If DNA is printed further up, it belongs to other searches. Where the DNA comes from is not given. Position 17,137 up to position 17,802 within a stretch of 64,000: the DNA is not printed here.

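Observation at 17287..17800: HTH-XRE fused to a truncated alpha-crystallin domain directly upstream of clpB: candidate thermosensing regulator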

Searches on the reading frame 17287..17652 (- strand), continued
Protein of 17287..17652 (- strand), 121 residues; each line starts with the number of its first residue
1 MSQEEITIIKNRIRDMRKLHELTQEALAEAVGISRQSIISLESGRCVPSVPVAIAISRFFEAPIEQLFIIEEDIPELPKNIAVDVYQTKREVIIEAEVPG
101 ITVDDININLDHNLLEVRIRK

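Call 29: find_encoding_contigs(protein=P0167, flank=8000, max_places=2)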
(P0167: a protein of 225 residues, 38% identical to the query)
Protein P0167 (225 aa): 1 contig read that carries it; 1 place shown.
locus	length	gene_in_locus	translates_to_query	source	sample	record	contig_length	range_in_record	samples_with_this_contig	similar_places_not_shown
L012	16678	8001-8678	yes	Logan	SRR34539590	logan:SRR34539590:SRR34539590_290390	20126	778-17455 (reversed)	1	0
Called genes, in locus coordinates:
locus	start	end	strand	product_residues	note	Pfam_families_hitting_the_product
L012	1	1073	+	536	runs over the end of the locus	-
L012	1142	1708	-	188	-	PF00440:TetR_N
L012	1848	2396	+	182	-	-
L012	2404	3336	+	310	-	-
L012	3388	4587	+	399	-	PF13742:tRNA_anti_2, PF01336:tRNA_anti-codon, PF02601:Exonuc_VII_L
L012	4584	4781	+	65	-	PF13851:GAS (weak), PF02609:Exonuc_VII_S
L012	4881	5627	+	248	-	PF01930:Cas_Cas4 (faint), PF12705:PDDEXK_1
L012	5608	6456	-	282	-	-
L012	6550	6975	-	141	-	-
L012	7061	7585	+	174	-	PF00565:SNase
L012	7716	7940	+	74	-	-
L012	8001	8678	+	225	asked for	PF01381:HTH_3, PF12844:HTH_19, PF13443:HTH_26 (faint), PF13560:HTH_31, PF00011:HSP20, PF17886:ArsA_HSP20 (faint)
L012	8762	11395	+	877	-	PF02861:Clp_N, PF23569:NBD_SMAX1, PF00004:AAA, PF17871:AAA_lid_9, PF07724:AAA_2, PF07728:AAA_5, PF00004:AAA, PF10431:ClpB_D2-small, +10 more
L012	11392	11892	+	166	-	-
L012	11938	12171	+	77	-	-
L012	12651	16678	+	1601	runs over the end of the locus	?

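Call 30: find_encoding_contigs(protein=P0214, flank=8000, max_places=2)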
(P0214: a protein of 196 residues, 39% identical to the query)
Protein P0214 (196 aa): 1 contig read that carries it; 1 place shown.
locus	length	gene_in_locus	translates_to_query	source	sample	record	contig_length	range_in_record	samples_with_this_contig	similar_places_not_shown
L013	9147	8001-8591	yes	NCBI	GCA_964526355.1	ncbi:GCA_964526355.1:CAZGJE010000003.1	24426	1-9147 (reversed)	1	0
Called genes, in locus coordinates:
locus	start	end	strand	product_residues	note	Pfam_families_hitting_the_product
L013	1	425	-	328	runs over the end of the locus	PF13606:Ank_3 (faint), PF12796:Ank_2, PF13637:Ank_4 (faint), PF13857:Ank_5 (weak), PF00023:Ank (faint)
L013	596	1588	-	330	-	PF02504:FA_synthesis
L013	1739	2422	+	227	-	PF02592:Vut_1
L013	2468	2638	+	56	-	-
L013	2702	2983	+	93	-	-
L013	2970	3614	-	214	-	-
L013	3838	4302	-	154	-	-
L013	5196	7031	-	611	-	PF00009:GTP_EFTU, PF01926:MMR_HSR1 (faint), PF22042:EF-G_D2 (weak), PF03144:GTP_EFTU_D2, PF00679:EFG_C, PF21018:BipA_C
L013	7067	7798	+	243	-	PF00160:Pro_isomerase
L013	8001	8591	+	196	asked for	PF01381:HTH_3, PF12844:HTH_19, PF13443:HTH_26 (weak), PF13560:HTH_31, PF00011:HSP20, PF17886:ArsA_HSP20 (weak)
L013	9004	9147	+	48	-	?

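Call 43: search_solved_structures(query=A2, max_evalue=0.001)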
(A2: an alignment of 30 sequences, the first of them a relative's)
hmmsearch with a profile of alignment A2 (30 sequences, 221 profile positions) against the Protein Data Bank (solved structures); distinct sequences matched with E-value up to 0.001: 83 (the best 60 are shown).
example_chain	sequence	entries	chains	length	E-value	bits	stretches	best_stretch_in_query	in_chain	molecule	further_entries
3w1z_A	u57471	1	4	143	1.4e-25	93.4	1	106-217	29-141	Heat shock protein 16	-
6ewn_A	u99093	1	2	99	4.3e-25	91.7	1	113-208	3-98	HspA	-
5j7n_A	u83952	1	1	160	1.7e-24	89.8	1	89-216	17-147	Low molecular weight heat shock protein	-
5nms_A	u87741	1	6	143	1.9e-23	86.4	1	81-218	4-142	25.3 kDa heat shock protein, chloroplastic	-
1gme_A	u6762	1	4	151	3.3e-23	85.6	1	110-219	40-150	HEAT SHOCK PROTEIN 16.9B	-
7bzw_1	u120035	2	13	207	4.3e-23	85.2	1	80-218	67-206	Heat shock protein 21, chloroplastic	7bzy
9k3w_A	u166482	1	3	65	6.9e-23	84.5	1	8-68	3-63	Transcriptional regulator, PbsX family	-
2byu_A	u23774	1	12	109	1.2e-22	83.8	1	115-219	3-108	HEAT SHOCK PROTEIN 16.9B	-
5ds2_A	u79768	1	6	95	1.7e-22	83.3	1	115-205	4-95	18.1 kDa class I heat shock protein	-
3gt6_A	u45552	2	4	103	2.2e-20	76.3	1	110-206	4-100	Low molecular weight heat shock protein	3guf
3gla_A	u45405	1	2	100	3.7e-20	75.6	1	112-206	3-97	Low molecular weight heat shock protein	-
2h50_A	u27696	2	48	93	2e-19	73.2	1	116-205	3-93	small heat shock protein Hsp26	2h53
5nms_B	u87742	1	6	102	7.2e-19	71.4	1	117-218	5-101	25.3 kDa heat shock protein, chloroplastic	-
5zs3_A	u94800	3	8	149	8.6e-18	67.9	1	94-217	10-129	Molecular chaperone (Small heat shock protein) | Small heat shock protein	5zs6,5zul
1shs_A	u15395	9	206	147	8.9e-18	67.8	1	106-216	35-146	SMALL HEAT SHOCK PROTEIN | Small heat shock protein HSP16.5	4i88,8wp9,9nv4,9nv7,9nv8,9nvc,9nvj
1utx_A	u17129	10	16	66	9.8e-18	67.7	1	7-69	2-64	CYLR2 | cytolysin regulator 2 | PUTATIVE TRANSCRIPTION REGULATOR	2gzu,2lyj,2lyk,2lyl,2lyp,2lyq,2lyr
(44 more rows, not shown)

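Call 44: predict_structure(alignment_id=A1)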
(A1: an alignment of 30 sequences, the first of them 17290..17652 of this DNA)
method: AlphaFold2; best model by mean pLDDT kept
length: 121 residues; sequences in the alignment: 30
mean_pLDDT: 89.1   pTM: 0.57
mean pLDDT of the five models: 89.1, 88.9, 88.0, 88.0, 87.5
residues with pLDDT >= 90: 80; 70-90: 29; 50-70: 12; < 50: 0
segments of 3 or more residues with pLDDT < 50: none
pLDDT, mean of each block of 10 residues (from residue 1): 79 96 98 98 95 97 92 58 90 89 91 88 68
secondary structure, 60 per line:
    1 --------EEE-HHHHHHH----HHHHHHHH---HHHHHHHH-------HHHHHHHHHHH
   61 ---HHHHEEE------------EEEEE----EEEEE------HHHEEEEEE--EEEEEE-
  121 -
elements in order: E9-11 H13-19 H24-31 H35-42 H50-60 H64-67 E68-70 E83-87 E92-96 E106-111 E114-119

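Call 48: fold_search(model_id=the predicted structure, library=pdb)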
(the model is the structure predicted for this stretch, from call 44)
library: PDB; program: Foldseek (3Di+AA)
matches with E <= 10: 644; with E <= 0.001: 7
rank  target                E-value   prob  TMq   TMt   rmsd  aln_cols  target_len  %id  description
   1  9k3w_A                1.3e-05  1.00  0.48  0.90   0.7        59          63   46  Crystal structure of putative transcription regulator (dr_2454) from Deinococcus radiodurans (released 2025-10-22)
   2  9k3w_B                2.1e-05  1.00  0.48  0.89   0.7        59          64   46  Crystal structure of putative transcription regulator (dr_2454) from Deinococcus radiodurans (released 2025-10-22)
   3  2xiu_B                5.0e-05  1.00  0.50  0.90   0.9        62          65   29  High resolution structure of MTSL-tagged CylR2. (released 2011-02-09)
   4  1utx_A                5.3e-05  1.00  0.50  0.91   0.7        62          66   29  Regulation of Cytolysin Expression by Enterococcus faecalis: Role of CylR2 (released 2004-09-16)
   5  2xiu_A                6.8e-05  1.00  0.50  0.91   0.7        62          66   29  High resolution structure of MTSL-tagged CylR2. (released 2011-02-09)
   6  3jxb_C                6.9e-04  1.00  0.45  0.81   0.7        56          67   30  Crystal structure of the P22 c2 repressor protein in complex with synthetic operator 9C (released 2010-01-19)
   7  6jq1_B                9.9e-04  1.00  0.43  0.41   1.3        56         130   28  Crystal Structure of DdrO from Deinococcus geothermalis (released 2019-08-28)
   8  6jq1_A                1.1e-03  1.00  0.43  0.41   1.3        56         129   28  Crystal Structure of DdrO from Deinococcus geothermalis (released 2019-08-28)
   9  8q86_C                1.2e-03  1.00  0.49  0.37  14.1       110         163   15  Trimer of the dimeric SaPI2 Stl transcriptional regulator (released 2025-03-05)
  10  1y7y_B                1.3e-03  1.00  0.45  0.79   1.1        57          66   26  High-resolution crystal structure of the restriction-modification controller protein C.AhdI from Aeromonas hydrophila (released 2005-02-22)
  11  6rnz_A                1.3e-03  1.00  0.43  0.76   1.4        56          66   27  Crystal structure of the N-terminal HTH DNA-binding domain of the essential repressor DdrO from radiation-resistant De (released 2019-10-09)
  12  7t5u                  1.4e-03  1.00  0.42  0.75   1.2        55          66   29  Structure of E. coli MS115-1 CapH N-terminal domain (released 2022-09-14)
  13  7o81_AU               1.5e-03  1.00  0.43  0.47   3.5        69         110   26  Rabbit 80S ribosome colliding in another ribosome stalled by the SARS-CoV-2 pseudoknot (released 2021-06-02)
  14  2b5a_B                1.6e-03  1.00  0.43  0.67   1.3        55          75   24  C.BclI, Control Element of the BclI Restriction-Modification System (released 2006-01-03)
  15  3vk0_A                1.6e-03  1.00  0.46  0.61   3.6        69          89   20  Crystal Structure of hypothetical transcription factor NHTF from Neisseria (released 2012-03-14)
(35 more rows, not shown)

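Call 64: search_protein_families(library=ncbifam, proteins=[P0167, P0219, P0166], max_evalue=0.001)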
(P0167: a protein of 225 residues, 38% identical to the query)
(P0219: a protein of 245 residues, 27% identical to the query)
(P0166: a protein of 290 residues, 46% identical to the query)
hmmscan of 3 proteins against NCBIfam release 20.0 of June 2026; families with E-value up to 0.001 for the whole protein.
P0167 (225 aa): 17 families
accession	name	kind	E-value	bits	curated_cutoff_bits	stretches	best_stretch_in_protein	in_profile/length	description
NF042420.1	Hsp18_Clos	equivalog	5e-21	75.3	195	1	95-223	19-146/147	heat shock protein Hsp18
NF041799.1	Hsp14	equivalog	5.9e-20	71.4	100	1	114-215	14-114/118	archaeal heat shock protein Hsp14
NF041800.1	Hsp20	equivalog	3.4e-13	49.5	140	1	117-220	72-158/162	archaeal heat shock protein Hsp20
NF041951.1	phage_RstR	subfamily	7.6e-12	45.5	80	1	11-85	3-79/108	RstR family transcriptional repressor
TIGR03070.1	couple_hipB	subfamily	2.7e-09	36.8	71.65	1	12-52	4-44/58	type II toxin-antitoxin system Y4mF family antitoxin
NF041575.1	antitoxPezA_Strep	equivalog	1.1e-07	31.9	290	1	11-73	2-64/158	type II toxin-antitoxin system antitoxin PezA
NF047948.1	male_kill_WMK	equivalog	1.6e-07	31.1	300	1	10-84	162-235/300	WO male-killing family protein Wmk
NF007257.0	PRK09706.1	subfamily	3.6e-07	30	101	1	8-87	3-82/135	transcriptional repressor DicA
NF008013.0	PRK10743.1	equivalog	5.7e-07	29.7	212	1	119-223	35-136/137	small heat shock chaperone IbpA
NF003162.0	PRK04140.1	equivalog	6.4e-07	28.7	263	1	13-79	129-197/317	transcriptional regulator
NF006015.0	PRK08154.1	subfamily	1.2e-06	28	204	1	11-82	31-102/314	anaerobic benzoate catabolism transcriptional regulator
NF008618.0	PRK11597.1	equivalog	1.5e-06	28.1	207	1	119-223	33-134/142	small heat shock chaperone IbpB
NF052239.1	antitox_spr1629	equivalog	1.6e-06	27.4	335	1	13-85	5-76/377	spr1629 family repressor/antitoxin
TIGR03830.1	CxxCG_CxxCG_HTH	subfamily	8.5e-06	25.6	61.8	1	7-54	62-109/127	type II TA system antitoxin MqsA family protein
NF007408.0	PRK09943.1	equivalog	1.7e-05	24.5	211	1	8-85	5-81/185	HTH-type transcriptional regulator PuuR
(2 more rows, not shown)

P0219 (245 aa): 12 families
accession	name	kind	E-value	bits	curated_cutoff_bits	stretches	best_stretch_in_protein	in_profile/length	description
NF042420.1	Hsp18_Clos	equivalog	6.6e-24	84.6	195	1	102-225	21-146/147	heat shock protein Hsp18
NF041799.1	Hsp14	equivalog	4.5e-20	71.8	100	1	119-225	15-117/118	archaeal heat shock protein Hsp14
NF041800.1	Hsp20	equivalog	4.8e-18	65.3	140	1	121-225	72-161/162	archaeal heat shock protein Hsp20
NF041951.1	phage_RstR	subfamily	1.1e-09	38.5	80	1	5-69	7-71/108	RstR family transcriptional repressor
NF003162.0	PRK04140.1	equivalog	5.9e-09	35.4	263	1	4-77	130-205/317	transcriptional regulator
TIGR03070.1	couple_hipB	subfamily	1.6e-07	31.2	71.65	1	4-37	6-39/58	type II toxin-antitoxin system Y4mF family antitoxin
NF008618.0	PRK11597.1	equivalog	2.2e-07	30.8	207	1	136-227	47-136/142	small heat shock chaperone IbpB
NF052239.1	antitox_spr1629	equivalog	4.1e-06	26.1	335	1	5-63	7-65/377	spr1629 family repressor/antitoxin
NF006015.0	PRK08154.1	subfamily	0.00016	20.9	204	1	5-70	35-100/314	anaerobic benzoate catabolism transcriptional regulator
TIGR00270.2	TIGR00270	equivalog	0.00017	21.4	110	1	5-55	80-130/159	multiprotein bridging factor aMBF1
NF008013.0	PRK10743.1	equivalog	0.00033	20.8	212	1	140-226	53-137/137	small heat shock chaperone IbpA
NF010465.0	PRK13890.1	equivalog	0.00054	20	96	1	8-74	13-76/121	conjugal transfer protein TrbA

P0166 (290 aa): 14 families
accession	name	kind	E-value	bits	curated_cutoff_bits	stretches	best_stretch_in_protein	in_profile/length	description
NF042420.1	Hsp18_Clos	equivalog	1.1e-21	77.5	195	1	160-279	20-139/147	heat shock protein Hsp18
NF041799.1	Hsp14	equivalog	4.7e-18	65.3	100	1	165-282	10-117/118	archaeal heat shock protein Hsp14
NF041800.1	Hsp20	equivalog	1.9e-16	60.1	140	1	182-281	74-156/162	archaeal heat shock protein Hsp20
TIGR03070.1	couple_hipB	subfamily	4.3e-10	39.4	71.65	1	7-60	3-56/58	type II toxin-antitoxin system Y4mF family antitoxin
NF041951.1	phage_RstR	subfamily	2e-08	34.5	80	1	7-69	3-65/108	RstR family transcriptional repressor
NF041575.1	antitoxPezA_Strep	equivalog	6e-08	32.8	290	1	8-81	3-76/158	type II toxin-antitoxin system antitoxin PezA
NF008618.0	PRK11597.1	equivalog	1e-07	31.9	207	1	174-287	25-137/142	small heat shock chaperone IbpB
NF003162.0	PRK04140.1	equivalog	1e-07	31.4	263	1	9-79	129-199/317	transcriptional regulator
NF008013.0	PRK10743.1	equivalog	2.4e-07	30.9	212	1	164-279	16-129/137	small heat shock chaperone IbpA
NF052239.1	antitox_spr1629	equivalog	4.5e-07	29.3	335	1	9-63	5-59/377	spr1629 family repressor/antitoxin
NF007408.0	PRK09943.1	equivalog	7.2e-06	25.7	211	1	7-71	8-71/185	HTH-type transcriptional regulator PuuR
TIGR00270.2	TIGR00270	equivalog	0.00017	21.4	110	1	8-53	77-122/159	multiprotein bridging factor aMBF1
TIGR03830.1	CxxCG_CxxCG_HTH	subfamily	0.00026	20.8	61.8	1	8-51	67-110/127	type II TA system antitoxin MqsA family protein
NF047542.1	telomere_Tap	equivalog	0.00036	19.4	600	1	5-50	17-61/695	telomere-associated protein Tap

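Call 65: list_cluster_members(proteins=[P0219, P0166, P0178, P0214, P0242])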
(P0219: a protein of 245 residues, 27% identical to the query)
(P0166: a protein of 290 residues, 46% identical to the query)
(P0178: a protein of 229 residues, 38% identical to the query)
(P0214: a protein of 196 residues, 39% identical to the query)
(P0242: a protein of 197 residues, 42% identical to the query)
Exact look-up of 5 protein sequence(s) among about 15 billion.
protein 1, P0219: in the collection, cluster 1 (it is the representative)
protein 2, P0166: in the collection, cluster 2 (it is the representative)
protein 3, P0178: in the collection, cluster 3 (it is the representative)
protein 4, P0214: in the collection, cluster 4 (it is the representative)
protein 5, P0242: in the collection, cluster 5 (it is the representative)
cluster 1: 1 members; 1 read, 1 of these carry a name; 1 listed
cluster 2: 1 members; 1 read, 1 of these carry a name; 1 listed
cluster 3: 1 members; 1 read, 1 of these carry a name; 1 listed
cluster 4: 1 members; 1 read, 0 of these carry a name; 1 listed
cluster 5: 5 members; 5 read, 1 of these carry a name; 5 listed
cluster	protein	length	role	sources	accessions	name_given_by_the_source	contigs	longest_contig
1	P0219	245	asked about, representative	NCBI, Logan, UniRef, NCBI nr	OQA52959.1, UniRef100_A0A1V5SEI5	MAG: Spore protein SP21 [candidate division WS2 bacterium ADurb.Bin280] | Spore protein SP21 n=1 Tax=candidate division WS2 bacterium ADurb.Bin280 TaxID=1852829 ...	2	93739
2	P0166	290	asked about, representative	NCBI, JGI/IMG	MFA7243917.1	MAG: Hsp20 family protein [Patescibacteria group bacterium] | HSP20 family protein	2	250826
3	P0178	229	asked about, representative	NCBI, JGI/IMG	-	HSP20 family protein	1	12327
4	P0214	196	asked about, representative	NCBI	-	-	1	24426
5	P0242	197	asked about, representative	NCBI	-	-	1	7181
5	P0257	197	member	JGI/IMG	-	putative transcriptional regulator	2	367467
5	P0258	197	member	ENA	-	-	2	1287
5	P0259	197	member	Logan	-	-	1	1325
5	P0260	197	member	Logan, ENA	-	-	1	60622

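Call 67: find_encoding_contigs(protein=P0083, flank=6000, max_places=2)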
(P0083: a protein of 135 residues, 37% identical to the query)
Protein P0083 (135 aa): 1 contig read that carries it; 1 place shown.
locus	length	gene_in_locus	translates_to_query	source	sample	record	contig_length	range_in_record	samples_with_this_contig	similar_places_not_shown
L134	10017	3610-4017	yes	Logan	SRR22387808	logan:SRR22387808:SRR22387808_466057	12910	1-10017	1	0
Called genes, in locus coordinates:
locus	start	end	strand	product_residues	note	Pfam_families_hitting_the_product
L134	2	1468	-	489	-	?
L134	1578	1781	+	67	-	-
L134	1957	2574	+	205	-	PF00081:Sod_Fe_N, PF02777:Sod_Fe_C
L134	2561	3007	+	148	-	PF01161:PBP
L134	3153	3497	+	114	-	PF00076:RRM_1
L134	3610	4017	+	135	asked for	PF13560:HTH_31, PF12844:HTH_19, PF01381:HTH_3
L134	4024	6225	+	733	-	PF13191:AAA_16 (weak), PF23569:NBD_SMAX1, PF00004:AAA, PF17871:AAA_lid_9, PF00004:AAA, PF07724:AAA_2, PF07728:AAA_5, PF10431:ClpB_D2-small, +8 more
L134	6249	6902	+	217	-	PF10502:Peptidase_S26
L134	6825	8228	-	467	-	PF01926:MMR_HSR1, PF02421:FeoB_N, PF00009:GTP_EFTU, PF00071:Ras (weak), PF01926:MMR_HSR1, PF02421:FeoB_N, PF08477:Roc (weak), PF00350:Dynamin_N (weak), +5 more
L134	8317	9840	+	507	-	PF17764:PriA_3primeBD, PF18074:PriA_C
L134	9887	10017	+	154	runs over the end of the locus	PF01327:Pep_deformylase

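Call 68: find_encoding_contigs(protein=P0133, flank=6000, max_places=2)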
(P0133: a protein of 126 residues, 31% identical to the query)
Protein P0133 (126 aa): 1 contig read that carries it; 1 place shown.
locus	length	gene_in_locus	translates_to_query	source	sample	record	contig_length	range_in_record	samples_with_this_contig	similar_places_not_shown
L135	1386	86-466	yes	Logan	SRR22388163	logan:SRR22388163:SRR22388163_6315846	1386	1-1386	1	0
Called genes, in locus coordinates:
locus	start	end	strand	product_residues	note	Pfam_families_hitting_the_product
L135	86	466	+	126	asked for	PF12844:HTH_19, PF13443:HTH_26 (weak), PF13560:HTH_31, PF01381:HTH_3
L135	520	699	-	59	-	-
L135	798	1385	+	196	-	?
